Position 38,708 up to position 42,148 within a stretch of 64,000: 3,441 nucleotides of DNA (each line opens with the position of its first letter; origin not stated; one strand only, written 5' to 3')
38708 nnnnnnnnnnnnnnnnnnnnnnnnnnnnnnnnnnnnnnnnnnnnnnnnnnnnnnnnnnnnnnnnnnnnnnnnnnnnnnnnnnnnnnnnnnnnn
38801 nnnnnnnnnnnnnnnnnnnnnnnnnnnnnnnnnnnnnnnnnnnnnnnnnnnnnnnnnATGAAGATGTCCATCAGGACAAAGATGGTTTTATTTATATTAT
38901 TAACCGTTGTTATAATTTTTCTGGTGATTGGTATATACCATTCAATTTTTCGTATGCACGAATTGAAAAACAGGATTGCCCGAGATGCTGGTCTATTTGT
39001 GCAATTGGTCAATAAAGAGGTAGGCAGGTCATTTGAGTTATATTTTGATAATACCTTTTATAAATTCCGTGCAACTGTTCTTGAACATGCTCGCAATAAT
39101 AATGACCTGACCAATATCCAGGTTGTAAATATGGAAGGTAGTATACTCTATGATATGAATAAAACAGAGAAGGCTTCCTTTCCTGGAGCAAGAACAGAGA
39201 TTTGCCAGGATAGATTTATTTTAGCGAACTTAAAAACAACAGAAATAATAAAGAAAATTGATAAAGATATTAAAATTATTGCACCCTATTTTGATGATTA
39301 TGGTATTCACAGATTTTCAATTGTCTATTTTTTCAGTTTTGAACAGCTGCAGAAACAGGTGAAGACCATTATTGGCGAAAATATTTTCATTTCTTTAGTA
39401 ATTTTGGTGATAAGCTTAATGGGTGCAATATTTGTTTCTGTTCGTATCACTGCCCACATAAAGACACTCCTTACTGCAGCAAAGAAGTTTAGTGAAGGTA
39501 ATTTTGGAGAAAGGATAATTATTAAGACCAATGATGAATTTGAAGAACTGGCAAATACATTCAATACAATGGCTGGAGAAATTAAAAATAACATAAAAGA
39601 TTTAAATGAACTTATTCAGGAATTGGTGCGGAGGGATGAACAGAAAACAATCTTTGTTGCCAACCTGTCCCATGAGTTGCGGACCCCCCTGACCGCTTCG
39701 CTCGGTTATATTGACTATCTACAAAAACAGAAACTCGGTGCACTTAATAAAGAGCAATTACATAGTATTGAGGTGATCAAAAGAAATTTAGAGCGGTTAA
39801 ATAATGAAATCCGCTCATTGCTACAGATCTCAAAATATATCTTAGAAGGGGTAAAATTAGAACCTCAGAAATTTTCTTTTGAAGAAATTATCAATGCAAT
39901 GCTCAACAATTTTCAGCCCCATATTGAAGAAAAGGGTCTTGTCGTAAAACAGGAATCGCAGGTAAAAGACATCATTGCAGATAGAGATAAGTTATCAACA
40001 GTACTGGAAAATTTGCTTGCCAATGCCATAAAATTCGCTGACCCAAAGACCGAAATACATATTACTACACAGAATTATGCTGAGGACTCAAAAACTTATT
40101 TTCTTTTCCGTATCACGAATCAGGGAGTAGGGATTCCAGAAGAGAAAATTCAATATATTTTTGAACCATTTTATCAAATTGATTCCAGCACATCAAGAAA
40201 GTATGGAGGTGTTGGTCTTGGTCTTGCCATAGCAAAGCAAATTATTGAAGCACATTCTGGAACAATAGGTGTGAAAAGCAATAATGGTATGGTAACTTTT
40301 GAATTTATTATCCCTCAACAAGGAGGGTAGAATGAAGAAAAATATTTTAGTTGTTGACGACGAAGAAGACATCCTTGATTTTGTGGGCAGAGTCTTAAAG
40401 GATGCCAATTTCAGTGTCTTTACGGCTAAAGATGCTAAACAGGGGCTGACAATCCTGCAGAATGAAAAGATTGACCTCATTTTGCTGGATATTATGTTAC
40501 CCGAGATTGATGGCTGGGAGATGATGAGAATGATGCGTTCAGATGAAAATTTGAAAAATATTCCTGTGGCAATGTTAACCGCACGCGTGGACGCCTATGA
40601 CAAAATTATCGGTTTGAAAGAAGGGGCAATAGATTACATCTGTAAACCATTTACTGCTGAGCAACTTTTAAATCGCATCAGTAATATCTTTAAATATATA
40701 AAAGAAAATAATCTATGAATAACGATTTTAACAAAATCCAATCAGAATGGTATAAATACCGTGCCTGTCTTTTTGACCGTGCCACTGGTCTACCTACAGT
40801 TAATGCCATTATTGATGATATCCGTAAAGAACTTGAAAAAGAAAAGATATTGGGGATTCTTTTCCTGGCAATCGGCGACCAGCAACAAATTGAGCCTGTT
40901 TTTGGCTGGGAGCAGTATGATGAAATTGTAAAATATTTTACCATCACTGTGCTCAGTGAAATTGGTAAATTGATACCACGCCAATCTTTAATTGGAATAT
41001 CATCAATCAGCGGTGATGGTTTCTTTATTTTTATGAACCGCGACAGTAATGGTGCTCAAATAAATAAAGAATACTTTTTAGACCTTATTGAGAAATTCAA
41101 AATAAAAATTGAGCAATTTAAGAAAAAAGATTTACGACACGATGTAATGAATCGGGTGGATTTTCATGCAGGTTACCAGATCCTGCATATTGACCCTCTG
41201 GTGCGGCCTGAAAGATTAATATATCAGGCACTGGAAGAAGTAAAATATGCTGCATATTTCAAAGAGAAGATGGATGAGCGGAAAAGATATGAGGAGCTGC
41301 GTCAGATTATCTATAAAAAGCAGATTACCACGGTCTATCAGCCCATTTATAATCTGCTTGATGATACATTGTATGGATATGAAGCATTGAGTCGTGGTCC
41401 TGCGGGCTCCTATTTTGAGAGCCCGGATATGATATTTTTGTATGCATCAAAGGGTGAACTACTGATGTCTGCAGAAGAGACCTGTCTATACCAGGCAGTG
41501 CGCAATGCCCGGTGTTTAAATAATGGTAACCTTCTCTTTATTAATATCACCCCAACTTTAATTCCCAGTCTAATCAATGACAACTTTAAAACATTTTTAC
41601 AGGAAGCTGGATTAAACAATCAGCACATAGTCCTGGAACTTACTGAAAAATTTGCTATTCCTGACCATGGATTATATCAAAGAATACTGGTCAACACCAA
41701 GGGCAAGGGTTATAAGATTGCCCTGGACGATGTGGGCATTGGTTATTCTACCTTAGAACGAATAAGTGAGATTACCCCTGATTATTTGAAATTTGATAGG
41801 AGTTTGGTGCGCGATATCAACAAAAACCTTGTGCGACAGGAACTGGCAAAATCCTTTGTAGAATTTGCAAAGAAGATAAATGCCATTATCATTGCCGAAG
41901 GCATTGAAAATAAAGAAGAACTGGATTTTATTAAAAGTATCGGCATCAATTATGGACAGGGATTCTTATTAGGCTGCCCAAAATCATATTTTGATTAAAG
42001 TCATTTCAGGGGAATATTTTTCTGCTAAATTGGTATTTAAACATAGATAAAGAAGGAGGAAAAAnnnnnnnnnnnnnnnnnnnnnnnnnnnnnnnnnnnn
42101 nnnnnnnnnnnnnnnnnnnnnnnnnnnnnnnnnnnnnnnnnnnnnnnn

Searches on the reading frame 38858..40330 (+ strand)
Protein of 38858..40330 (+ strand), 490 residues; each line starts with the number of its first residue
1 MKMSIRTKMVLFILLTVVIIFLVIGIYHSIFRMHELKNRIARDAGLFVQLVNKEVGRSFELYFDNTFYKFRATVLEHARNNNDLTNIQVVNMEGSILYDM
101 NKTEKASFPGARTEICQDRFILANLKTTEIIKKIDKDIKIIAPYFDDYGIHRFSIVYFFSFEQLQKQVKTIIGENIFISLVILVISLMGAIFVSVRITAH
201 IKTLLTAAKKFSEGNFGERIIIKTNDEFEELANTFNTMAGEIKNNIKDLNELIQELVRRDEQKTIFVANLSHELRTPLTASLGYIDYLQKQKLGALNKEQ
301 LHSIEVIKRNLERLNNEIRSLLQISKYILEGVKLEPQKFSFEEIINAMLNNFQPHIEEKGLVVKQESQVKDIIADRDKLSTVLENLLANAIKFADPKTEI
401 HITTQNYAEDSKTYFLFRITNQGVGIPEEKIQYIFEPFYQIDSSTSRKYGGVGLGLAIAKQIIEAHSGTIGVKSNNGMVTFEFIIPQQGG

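Call 8: search_protein_families(library=pfam, proteins=[window:38858-40330:+])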
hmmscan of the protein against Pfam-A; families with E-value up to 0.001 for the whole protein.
window:38858-40330:+ (490 aa): 4 families
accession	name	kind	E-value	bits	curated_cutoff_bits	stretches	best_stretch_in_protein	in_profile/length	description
PF02518.31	HATPase_c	-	9.3e-26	90.9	26.4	1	375-487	2-109/111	Histidine kinase-, DNA gyrase B-, and HSP90-like ATPase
PF00512.31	HisKA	-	1.1e-13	51.4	26.9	1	263-326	2-62/66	His Kinase A (phospho-acceptor) domain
PF00672.30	HAMP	-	9.6e-10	39.1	25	1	196-243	5-52/53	HAMP domain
PF14501.12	HATPase_c_5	-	8.4e-06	26.1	22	1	379-486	6-102/102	GHKL domain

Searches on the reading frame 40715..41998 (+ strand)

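Call 8: search_protein_families(library=pfam, proteins=[window:40715-41998:+])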
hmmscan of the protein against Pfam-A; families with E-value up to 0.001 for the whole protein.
window:40715-41998:+ (427 aa): 1 family
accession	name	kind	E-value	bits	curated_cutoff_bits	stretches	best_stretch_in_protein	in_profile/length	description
PF00563.25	EAL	-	1.7e-43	149.1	31.3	1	194-420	3-234/236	EAL domain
